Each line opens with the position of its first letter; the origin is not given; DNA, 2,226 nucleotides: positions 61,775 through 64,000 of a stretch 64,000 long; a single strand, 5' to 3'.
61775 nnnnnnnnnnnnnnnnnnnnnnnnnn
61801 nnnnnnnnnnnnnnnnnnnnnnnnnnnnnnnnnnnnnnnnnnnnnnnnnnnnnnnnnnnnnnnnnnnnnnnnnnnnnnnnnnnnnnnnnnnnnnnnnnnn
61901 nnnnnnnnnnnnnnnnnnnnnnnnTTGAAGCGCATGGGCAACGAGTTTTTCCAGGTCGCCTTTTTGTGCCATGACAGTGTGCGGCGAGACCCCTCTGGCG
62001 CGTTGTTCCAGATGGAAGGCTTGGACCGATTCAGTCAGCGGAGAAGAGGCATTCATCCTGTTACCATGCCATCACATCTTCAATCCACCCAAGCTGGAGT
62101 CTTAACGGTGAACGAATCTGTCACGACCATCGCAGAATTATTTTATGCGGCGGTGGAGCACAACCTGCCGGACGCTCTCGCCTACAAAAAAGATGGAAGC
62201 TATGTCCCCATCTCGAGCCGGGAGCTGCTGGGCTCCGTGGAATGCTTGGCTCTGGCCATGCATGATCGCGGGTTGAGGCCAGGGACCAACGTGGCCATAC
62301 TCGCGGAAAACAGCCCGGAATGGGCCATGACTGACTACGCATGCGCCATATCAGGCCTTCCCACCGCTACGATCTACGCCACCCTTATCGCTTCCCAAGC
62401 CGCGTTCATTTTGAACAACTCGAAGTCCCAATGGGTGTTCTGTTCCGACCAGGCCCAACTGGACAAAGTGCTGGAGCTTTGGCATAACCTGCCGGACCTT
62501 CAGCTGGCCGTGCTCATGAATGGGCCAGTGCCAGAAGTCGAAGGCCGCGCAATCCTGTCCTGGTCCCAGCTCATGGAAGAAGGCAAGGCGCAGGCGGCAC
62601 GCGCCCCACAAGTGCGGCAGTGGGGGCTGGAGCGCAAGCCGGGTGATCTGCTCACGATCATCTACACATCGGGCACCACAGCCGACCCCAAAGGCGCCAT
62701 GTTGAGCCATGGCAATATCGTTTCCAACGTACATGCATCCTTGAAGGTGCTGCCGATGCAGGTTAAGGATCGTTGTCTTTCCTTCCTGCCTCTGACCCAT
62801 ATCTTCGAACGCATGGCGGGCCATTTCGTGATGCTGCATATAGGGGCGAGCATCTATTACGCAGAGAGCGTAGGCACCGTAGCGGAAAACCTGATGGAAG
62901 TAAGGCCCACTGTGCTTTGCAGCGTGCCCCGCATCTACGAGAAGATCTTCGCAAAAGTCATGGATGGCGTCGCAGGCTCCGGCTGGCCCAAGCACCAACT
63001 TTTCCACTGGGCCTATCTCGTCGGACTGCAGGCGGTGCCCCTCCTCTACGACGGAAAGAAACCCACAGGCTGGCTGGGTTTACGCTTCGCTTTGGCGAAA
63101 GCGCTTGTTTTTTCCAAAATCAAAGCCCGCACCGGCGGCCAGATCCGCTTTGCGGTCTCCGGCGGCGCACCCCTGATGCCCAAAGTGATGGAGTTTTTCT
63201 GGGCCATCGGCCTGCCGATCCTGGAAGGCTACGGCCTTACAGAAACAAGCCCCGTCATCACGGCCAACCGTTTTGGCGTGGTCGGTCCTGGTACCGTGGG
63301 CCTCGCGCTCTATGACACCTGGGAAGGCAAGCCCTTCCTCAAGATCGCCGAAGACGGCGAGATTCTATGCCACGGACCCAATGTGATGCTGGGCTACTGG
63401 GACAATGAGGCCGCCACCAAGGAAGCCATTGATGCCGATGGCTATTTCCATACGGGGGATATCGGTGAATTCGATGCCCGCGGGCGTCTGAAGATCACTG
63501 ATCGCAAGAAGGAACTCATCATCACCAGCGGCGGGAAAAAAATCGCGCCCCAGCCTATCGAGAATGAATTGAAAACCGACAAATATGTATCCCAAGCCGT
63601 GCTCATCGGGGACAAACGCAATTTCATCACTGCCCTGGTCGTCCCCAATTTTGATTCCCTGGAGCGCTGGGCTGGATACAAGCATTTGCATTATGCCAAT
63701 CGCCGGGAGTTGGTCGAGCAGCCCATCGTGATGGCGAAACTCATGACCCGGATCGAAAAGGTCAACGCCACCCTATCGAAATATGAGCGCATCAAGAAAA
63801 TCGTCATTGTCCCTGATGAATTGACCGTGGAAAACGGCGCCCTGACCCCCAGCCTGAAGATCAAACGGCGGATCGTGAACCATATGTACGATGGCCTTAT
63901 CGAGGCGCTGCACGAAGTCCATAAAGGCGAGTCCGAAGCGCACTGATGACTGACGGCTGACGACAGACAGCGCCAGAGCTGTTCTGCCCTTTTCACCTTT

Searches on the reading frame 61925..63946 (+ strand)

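Call 82: search_protein_families(library=pfam, proteins=[window:61925-63946:+])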
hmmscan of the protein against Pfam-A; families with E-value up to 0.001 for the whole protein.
window:61925-63946:+ (673 aa): 2 families
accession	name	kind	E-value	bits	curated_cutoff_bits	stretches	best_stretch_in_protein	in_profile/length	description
PF00501.34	AMP-binding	-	2.4e-68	231.1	29.9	1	80-492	7-384/384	AMP-binding enzyme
PF23562.2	AMP-binding_C_3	-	5.9e-13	49.7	20.8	1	531-664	3-121/124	AMP-binding enzyme C-terminal domain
